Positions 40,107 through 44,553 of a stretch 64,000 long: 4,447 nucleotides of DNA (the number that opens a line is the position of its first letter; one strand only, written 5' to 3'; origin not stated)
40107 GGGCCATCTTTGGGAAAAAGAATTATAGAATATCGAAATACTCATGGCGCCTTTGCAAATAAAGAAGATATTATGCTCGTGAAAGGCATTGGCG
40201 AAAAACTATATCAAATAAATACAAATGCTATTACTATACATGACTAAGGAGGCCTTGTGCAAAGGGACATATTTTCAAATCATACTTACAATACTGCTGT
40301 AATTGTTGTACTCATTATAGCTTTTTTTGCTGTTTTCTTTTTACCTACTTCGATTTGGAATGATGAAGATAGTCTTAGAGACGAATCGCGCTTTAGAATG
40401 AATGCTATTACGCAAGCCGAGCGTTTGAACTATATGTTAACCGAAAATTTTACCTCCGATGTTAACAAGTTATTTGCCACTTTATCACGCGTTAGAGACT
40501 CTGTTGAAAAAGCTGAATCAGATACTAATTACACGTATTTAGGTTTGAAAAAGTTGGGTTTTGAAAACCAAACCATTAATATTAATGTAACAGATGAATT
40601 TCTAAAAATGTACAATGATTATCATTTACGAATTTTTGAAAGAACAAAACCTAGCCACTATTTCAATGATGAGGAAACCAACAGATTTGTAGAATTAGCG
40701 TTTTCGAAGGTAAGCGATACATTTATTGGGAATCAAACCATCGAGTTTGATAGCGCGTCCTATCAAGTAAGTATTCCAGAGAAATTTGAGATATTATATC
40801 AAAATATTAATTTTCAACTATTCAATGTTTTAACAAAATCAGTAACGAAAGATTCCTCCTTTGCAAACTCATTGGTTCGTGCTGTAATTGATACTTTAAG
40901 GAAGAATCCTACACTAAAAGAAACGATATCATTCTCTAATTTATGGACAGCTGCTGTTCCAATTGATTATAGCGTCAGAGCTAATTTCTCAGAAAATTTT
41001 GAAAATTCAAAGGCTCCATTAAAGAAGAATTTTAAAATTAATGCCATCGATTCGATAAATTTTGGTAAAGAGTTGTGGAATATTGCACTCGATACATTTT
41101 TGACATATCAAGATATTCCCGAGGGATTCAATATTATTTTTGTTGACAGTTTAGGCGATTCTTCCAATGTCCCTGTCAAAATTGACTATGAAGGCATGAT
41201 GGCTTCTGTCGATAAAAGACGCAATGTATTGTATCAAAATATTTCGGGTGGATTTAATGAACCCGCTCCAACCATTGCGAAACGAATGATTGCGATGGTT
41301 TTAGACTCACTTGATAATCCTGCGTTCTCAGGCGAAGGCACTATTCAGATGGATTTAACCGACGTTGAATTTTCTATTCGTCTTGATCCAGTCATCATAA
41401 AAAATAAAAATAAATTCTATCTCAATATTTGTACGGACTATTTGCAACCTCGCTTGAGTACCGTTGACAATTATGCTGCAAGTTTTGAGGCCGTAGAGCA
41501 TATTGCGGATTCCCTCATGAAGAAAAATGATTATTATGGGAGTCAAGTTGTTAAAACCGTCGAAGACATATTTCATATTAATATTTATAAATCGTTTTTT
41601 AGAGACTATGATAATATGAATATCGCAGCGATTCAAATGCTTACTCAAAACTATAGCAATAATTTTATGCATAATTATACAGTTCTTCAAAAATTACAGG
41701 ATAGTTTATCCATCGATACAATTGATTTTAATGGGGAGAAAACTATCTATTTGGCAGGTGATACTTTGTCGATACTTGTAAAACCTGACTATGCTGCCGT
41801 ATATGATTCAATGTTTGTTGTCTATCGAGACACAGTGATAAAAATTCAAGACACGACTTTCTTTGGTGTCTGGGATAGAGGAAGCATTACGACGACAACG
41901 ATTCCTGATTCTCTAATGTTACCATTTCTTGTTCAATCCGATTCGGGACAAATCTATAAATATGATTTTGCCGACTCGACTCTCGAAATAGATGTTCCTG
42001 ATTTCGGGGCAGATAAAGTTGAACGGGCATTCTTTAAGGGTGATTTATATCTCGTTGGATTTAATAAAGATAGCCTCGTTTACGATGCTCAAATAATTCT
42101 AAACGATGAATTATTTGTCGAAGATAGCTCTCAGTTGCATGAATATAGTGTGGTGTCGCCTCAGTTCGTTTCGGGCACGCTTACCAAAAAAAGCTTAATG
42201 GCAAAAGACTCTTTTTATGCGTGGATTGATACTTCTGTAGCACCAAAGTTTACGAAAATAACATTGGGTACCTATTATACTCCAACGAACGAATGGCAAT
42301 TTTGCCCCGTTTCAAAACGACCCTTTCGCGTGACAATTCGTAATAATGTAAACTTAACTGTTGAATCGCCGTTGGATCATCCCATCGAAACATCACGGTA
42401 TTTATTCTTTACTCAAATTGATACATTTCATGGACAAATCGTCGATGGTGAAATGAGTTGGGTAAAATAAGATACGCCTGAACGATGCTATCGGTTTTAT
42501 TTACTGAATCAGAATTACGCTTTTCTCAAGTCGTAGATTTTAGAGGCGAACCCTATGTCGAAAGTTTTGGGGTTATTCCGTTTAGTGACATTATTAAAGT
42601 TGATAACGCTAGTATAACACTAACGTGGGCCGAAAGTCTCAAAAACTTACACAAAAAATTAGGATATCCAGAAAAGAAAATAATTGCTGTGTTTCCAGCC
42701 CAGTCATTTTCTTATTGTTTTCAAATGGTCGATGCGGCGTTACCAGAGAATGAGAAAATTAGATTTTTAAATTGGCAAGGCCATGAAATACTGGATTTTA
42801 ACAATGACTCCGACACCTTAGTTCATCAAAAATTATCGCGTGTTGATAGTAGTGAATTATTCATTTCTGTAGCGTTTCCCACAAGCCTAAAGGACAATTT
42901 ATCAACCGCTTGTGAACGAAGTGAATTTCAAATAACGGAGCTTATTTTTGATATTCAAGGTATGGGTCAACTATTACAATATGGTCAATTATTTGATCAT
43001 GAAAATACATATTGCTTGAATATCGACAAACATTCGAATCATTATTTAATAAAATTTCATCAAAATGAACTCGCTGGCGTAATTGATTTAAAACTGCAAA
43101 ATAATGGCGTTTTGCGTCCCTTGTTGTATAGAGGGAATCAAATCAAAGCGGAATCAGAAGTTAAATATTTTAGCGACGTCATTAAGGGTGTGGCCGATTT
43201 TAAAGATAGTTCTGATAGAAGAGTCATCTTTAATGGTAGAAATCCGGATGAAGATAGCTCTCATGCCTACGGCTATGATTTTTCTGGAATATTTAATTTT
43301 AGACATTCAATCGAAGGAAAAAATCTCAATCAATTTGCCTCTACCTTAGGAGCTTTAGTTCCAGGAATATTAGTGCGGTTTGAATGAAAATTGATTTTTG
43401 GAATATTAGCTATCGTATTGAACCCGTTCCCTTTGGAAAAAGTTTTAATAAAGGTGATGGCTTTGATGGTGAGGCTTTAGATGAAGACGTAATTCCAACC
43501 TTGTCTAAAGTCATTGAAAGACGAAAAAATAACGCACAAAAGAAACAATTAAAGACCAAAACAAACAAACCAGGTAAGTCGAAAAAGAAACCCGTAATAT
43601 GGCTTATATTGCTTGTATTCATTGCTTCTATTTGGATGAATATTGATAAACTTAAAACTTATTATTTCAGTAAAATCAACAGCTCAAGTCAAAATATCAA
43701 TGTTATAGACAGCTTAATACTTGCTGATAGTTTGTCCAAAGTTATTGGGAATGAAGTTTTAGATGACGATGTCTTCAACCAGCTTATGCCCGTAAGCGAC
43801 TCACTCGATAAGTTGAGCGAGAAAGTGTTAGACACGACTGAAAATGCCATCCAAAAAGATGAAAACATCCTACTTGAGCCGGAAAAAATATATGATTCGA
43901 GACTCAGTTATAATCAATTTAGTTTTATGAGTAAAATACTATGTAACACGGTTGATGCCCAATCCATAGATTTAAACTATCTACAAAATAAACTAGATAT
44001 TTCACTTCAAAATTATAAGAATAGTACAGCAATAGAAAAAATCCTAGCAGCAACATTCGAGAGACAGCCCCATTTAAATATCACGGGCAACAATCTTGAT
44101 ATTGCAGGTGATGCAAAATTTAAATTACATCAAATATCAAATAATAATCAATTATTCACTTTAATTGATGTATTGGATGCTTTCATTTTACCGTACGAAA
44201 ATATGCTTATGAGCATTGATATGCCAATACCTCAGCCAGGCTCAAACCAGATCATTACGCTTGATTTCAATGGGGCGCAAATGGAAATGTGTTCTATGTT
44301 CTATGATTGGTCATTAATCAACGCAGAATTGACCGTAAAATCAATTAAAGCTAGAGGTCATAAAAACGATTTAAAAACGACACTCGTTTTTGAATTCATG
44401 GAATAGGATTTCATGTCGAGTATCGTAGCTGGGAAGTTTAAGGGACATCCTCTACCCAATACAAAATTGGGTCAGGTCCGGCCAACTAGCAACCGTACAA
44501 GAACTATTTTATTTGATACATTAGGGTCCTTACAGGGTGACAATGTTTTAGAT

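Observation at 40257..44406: Three translationally coupled proteins of unknown function sit between comEA and rsmD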

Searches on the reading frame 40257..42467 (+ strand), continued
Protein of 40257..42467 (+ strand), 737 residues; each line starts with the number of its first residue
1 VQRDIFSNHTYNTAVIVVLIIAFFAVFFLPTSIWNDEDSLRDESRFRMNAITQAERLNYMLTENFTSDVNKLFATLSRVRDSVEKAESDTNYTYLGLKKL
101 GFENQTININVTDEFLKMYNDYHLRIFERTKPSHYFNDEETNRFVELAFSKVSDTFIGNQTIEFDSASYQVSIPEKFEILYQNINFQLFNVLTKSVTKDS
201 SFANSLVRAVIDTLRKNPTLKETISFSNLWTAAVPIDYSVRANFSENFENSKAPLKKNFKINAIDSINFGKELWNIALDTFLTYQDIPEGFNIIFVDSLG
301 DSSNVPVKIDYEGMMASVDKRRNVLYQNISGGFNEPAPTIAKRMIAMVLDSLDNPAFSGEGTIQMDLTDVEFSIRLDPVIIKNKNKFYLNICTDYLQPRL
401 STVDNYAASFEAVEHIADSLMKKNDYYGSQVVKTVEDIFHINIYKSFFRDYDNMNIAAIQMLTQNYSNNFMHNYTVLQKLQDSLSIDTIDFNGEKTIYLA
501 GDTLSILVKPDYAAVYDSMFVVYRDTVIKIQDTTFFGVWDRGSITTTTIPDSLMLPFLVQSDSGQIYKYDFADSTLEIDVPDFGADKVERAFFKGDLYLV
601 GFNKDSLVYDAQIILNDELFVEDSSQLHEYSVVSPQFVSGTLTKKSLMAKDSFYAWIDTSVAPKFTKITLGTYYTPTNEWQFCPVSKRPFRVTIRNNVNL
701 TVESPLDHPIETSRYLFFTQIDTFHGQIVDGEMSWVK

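Call 97: fold_search(model_id=the predicted structure, library=viral)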
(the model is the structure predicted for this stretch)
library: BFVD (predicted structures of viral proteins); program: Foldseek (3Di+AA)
matches with E <= 10: 726; with E <= 0.001: 0
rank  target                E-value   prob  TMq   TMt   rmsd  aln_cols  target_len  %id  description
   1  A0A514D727            6.4e-03  0.12  0.06  0.08  32.4       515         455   11  (no name in the UniProt tables at hand)
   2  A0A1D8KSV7            1.7e-02  0.06  0.06  0.07  40.0       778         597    8  Baseplate wedge subunit [Synechococcus phage S-WAM2]
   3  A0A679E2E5            1.7e-02  0.04  0.06  0.04  39.9       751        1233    9  VP2 [Aedes pseudoscutellaris reovirus]
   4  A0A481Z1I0            2.2e-02  0.07  0.07  0.06  52.9       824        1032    9  Uncharacterized protein [Mimivirus LCMiAC02]
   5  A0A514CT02            3.1e-02  0.04  0.06  0.07  38.1       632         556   11  Uncharacterized protein [Achromobacter phage Motura]
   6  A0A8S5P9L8            3.3e-02  0.06  0.05  0.09  37.8       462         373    9  Recombination-associated protein [Siphoviridae sp. ct8Hx23]
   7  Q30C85                4.5e-02  0.06  0.06  0.04  32.9       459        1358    9  (no name in the UniProt tables at hand)
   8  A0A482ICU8            5.3e-02  0.08  0.06  0.11  28.3       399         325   11  RNA-directed RNA polymerase L (Fragment) [Phlebovirus Strandja-BG2012-GII-strainEV]
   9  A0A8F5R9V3            5.3e-02  0.06  0.07  0.10  36.6       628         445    8  (no name in the UniProt tables at hand)
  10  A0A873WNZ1            8.0e-02  0.05  0.06  0.10  38.8       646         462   10  Uncharacterized protein [Klebsiella phage Miami]
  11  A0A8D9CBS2            8.9e-02  0.08  0.06  0.12  20.9       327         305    8  Uncharacterized protein [uncultured marine phage]
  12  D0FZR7                8.9e-02  0.05  0.06  0.04  36.4       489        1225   10  DNA polymerase [Heterocapsa circularisquama DNA virus 01]
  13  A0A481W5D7            1.0e-01  0.04  0.06  0.09  31.3       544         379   11  Antirepressor protein C-terminal domain-containing protein [Fusobacterium phage Fnu1]
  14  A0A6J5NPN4            1.0e-01  0.02  0.05  0.06  39.5       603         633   10  PolA DNA polymerase I - 3'-5' exonuclease and polymerase domains [uncultured Caudovirales phage]
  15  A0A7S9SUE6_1          1.1e-01  0.03  0.07  0.06  36.4       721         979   10  Uncharacterized protein [Virus NIOZ-UU157]
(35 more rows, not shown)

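Call 102: find_related_loci(query=A4, collection=metagenome_contigs, flank=7000)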
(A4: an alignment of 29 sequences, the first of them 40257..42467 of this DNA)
Query A4 (737 aa) in metagenome_contigs; peptide patterns used: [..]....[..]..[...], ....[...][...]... (x = any residue, [..] = any of these).
143 stretches matched a pattern; 17 encode a relative of the query (tblastn E <= 1e-3); 17 distinct loci.
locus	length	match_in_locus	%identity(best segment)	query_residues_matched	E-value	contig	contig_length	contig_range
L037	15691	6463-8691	38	1-737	1e-163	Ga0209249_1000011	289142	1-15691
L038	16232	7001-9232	38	1-737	2e-162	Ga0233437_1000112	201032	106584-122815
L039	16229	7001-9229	37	1-737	1e-158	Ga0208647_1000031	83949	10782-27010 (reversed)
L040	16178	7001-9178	39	9-735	3e-157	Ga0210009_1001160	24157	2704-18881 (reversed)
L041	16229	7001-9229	38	1-737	5e-157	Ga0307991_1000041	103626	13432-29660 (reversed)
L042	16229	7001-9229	37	1-737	6e-157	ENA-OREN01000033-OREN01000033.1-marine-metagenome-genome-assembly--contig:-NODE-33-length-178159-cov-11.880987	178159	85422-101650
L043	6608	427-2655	38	1-737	2e-157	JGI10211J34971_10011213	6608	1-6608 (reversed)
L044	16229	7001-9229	39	1-737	2e-156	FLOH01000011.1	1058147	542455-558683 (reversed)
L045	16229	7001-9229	36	1-737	1e-150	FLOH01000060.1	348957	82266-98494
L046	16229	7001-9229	36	1-737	1e-150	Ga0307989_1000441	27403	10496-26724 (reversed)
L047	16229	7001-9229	38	1-737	5e-149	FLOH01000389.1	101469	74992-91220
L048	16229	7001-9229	38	1-737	1e-163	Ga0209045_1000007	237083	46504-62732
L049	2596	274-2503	36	1-737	1e-144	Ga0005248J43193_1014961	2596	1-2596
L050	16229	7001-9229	38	1-737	9e-160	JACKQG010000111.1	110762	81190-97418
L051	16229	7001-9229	37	1-737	6e-157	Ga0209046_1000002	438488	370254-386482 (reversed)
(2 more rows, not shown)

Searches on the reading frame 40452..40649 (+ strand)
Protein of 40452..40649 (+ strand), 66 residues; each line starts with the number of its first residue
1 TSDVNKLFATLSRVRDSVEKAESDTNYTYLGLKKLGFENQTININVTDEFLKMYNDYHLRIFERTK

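Call 91: search_solved_structures(query=A12, max_evalue=10, show_alignments=3)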
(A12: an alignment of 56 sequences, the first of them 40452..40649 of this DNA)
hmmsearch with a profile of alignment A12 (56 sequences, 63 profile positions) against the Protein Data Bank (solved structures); distinct sequences matched with E-value up to 10: 4.
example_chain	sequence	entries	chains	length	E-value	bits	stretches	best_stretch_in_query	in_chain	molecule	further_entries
3gr9_A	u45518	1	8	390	0.53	13.6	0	2-34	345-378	ColD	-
3b8x_A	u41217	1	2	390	0.54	13.5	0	2-34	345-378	Pyridoxamine 5-phosphate-dependent dehydrase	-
2r0t_A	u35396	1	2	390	0.55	13.5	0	2-34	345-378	Pyridoxamine 5-phosphate-dependent dehydrase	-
2gms_A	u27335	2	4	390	0.55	13.5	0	2-34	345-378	Putative pyridoxamine 5-phosphate-dependent dehydrase, Wbdk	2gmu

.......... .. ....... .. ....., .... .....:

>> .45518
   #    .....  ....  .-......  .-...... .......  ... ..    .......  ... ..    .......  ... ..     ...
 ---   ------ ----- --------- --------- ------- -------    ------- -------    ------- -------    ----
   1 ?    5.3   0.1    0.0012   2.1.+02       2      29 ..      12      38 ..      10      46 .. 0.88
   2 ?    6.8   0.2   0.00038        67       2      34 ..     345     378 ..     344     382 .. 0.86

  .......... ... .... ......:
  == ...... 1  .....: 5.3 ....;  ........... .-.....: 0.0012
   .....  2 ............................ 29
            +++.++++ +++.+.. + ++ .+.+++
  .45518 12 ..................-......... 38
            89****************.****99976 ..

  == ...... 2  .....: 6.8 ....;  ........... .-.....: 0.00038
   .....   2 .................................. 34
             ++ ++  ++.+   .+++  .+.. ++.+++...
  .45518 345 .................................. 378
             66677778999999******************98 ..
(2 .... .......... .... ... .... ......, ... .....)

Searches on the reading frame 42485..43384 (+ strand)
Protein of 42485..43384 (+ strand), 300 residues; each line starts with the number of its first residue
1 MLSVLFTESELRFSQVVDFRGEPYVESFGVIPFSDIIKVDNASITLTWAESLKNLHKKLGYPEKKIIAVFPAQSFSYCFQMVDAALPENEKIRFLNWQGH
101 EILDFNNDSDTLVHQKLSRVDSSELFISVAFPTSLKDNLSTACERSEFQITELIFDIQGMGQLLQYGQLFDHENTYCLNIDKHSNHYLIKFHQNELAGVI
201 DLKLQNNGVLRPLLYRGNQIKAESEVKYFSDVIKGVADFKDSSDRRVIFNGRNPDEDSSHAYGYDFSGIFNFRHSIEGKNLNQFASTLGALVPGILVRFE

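Call 3: search_protein_families(library=pfam, proteins=[window:42485-43384:+], max_evalue=1)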
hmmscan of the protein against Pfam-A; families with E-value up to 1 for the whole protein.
window:42485-43384:+ (300 aa): 0 families

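Call 4: search_protein_families(library=ncbifam, proteins=[window:42485-43384:+], max_evalue=1)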
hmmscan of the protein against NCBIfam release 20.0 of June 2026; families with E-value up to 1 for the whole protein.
window:42485-43384:+ (300 aa): 0 families

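Call 6: find_homologous_proteins(query=window:42485-43384:+)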
Query window:42485-43384:+ (300 aa): 1 proteins with E <= 0.001 among 478 candidates.
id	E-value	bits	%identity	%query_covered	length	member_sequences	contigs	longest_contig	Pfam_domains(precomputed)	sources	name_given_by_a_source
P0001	2.4e-198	675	100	100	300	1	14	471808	-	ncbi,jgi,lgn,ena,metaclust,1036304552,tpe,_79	jgi:hypothetical protein|metaclust:\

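Call 7: find_encoding_contigs(protein=P0001, flank=10000, max_places=10)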
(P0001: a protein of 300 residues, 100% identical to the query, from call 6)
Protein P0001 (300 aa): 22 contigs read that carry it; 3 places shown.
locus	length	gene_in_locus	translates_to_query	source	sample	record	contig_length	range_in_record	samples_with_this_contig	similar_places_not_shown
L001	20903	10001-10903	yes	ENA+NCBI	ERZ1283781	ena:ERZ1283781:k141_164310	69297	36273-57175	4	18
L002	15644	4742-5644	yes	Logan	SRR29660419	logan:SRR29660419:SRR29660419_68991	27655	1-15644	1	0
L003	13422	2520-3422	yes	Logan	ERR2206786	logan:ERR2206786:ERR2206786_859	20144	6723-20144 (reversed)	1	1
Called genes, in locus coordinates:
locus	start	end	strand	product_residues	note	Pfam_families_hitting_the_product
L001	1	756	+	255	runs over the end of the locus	-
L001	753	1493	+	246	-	PF13525:YfiO, PF07719:TPR_2 (faint), PF13174:TPR_6 (faint), PF13432:TPR_16 (faint)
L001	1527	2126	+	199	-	PF01467:CTP_transf_like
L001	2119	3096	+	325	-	PF01699:Na_Ca_ex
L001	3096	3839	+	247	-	PF13489:Methyltransf_23, PF05175:MTS (faint), PF05401:NodS, PF13847:Methyltransf_31, PF08241:Methyltransf_11, PF08242:Methyltransf_12, PF13649:Methyltransf_25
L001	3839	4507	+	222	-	PF00005:ABC_tran, PF13304:AAA_21 (faint)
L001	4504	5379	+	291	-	PF18075:FtsX_ECD, PF02687:FtsX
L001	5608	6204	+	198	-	PF01025:GrpE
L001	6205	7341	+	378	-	PF00226:DnaJ, PF01556:DnaJ_C, PF00684:DnaJ_CXXCXGXG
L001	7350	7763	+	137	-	PF00633:HHH (faint), PF12836:HHH_3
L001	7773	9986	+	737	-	-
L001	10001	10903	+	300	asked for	-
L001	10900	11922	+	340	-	-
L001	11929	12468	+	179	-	PF03602:Cons_hypoth95, PF05175:MTS, PF13847:Methyltransf_31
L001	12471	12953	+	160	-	PF01467:CTP_transf_like, PF08218:Citrate_ly_lig (weak)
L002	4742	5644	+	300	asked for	-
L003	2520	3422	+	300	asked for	-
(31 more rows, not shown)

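Call 8: search_solved_structures(query=window:42485-43384:+, max_evalue=10)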
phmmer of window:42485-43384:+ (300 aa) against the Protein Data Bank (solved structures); distinct sequences matched with E-value up to 10: 1.
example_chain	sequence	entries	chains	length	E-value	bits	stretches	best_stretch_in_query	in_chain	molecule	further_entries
9r1o_A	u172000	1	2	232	0.21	14.1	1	50-111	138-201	sc-apCC-6-DPH-NR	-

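Call 34: search_protein_families(library=pfam, alignment_id=A2, max_evalue=10)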
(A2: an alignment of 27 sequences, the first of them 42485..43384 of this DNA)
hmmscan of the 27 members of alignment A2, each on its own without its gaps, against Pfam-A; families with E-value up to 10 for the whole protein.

A. member 1, window:42485-43384:+ (300 aa): 0 families

B. families by the number of members that match (of 27 scanned): 10 families
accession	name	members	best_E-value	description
PF05994.16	FragX_IP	6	0.0039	Cytoplasmic Fragile-X interacting family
PF18627.6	PgdA_N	3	0.084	Peptidoglycan GlcNAc deacetylase N-terminal domain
PF05112.17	Baculo_p47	1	0.062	Baculovirus P47 protein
PF09343.15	DUF2460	1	0.081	Conserved hypothetical protein 2217 (DUF2460)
PF11844.13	DUF3364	1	0.094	Domain of unknown function (DUF3364)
PF15874.10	Il2rg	1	0.12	Putative Interleukin 2 receptor, gamma chain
PF16842.11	RRM_occluded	1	0.14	Occluded RNA-recognition motif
PF06526.17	DUF1107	1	0.15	Protein of unknown function (DUF1107)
PF21717.2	DTX3L_a-b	1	0.23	DTX3L, alpha/beta domain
PF03958.22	Secretin_N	1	0.31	Bacterial type II/III secretion system short domain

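Call 37: search_solved_structures(query=A2, max_evalue=10)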
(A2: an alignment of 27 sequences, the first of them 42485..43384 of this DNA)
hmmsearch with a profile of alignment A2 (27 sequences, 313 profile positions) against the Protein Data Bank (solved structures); distinct sequences matched with E-value up to 10: 2.
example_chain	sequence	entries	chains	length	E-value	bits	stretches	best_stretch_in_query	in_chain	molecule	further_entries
2pzz_A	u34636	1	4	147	0.59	12.3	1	162-240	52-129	UPF0201 protein MJ1564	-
3zja_A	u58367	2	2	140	0.67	12.2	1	229-287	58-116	SL3965 | SCO3965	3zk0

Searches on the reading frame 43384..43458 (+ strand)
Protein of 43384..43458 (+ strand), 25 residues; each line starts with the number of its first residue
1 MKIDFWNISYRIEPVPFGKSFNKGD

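Call 80: search_solved_structures(query=A11, max_evalue=10, show_alignments=5)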
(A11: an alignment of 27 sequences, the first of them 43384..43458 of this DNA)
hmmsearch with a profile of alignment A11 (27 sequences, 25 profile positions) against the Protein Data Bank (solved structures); distinct sequences matched with E-value up to 10: 0.

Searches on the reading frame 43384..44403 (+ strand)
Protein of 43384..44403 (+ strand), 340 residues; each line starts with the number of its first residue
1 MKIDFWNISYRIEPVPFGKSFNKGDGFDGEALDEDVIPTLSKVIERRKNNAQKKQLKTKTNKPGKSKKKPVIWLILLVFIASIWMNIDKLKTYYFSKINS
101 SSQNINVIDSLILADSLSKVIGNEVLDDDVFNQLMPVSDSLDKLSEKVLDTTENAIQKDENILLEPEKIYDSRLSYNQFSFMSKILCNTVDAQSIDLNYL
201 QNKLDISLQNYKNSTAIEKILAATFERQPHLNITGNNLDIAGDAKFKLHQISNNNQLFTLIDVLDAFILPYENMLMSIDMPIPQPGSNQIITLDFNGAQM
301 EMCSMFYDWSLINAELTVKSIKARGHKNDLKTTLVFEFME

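Call 3: search_protein_families(library=pfam, proteins=[window:43384-44403:+], max_evalue=1)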
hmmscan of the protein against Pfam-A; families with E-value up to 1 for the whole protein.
window:43384-44403:+ (340 aa): 0 families

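Call 4: search_protein_families(library=ncbifam, proteins=[window:43384-44403:+], max_evalue=1)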
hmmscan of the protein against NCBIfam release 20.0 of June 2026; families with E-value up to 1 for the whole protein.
window:43384-44403:+ (340 aa): 2 families
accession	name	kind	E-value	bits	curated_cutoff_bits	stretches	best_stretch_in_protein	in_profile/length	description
NF004373.0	PRK05740.1-3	equivalog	0.021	14.6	154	1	49-114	17-80/150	preprotein translocase subunit SecE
TIGR04452.1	Lepto_Lipo_YY_C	subfamily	0.033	14.3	28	1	71-119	53-101/116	TIGR04452 family lipoprotein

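Call 9: search_solved_structures(query=window:43384-44403:+, max_evalue=10)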
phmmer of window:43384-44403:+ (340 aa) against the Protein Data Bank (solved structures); distinct sequences matched with E-value up to 10: 1.
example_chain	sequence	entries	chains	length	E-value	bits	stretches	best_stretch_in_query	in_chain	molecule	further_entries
4atg_A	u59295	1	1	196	0.74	12.3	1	89-193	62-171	TAF6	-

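Call 35: search_protein_families(library=pfam, alignment_id=A3, max_evalue=10)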
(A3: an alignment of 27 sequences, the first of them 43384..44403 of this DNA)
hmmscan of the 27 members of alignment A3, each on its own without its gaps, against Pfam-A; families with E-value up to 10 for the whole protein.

A. member 1, window:43384-44403:+ (340 aa): 0 families

B. families by the number of members that match (of 27 scanned): 15 families
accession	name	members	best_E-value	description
PF14283.11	CD1107-like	2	0.021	Mobile element protein CD1107-like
PF09851.14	SHOCT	2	0.1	Short C-terminal domain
PF25737.1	Herpes_US8A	1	0.014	Herpesvirus US8.5 protein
PF07543.17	PGA2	1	0.083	Protein trafficking PGA2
PF11166.13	DUF2951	1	0.086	Protein of unknown function (DUF2951)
PF05135.19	Phage_connect_1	1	0.1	Phage gp6-like head-tail connector protein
PF09644.15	Mg296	1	0.11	Mg296 protein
PF15442.11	DUF4629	1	0.15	Domain of unknown function (DUF4629)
PF25486.1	DUF7909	1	0.19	Domain of unknown function (DUF7909)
PF07782.18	DC_STAMP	1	0.19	DC-STAMP-like protein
PF21730.2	Vma22_CCDC115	1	0.2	Vma22/CCDC115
PF09500.16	YiiD_C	1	0.2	Putative thioesterase (yiiD_Cterm)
PF20020.4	DUF6431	1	0.28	Domain of unknown function (DUF6431)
PF19792.4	DUF6276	1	0.29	Family of unknown function (DUF6276)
PF03908.18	Sec20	1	1.4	Sec20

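Call 38: search_solved_structures(query=A3, max_evalue=10)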
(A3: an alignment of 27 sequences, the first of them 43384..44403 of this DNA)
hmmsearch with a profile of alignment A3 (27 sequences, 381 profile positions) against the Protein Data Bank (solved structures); distinct sequences matched with E-value up to 10: 1.
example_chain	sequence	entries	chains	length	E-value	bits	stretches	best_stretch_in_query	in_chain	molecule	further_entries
3icl_A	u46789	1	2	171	0.49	12.6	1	280-329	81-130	EAL/GGDEF domain protein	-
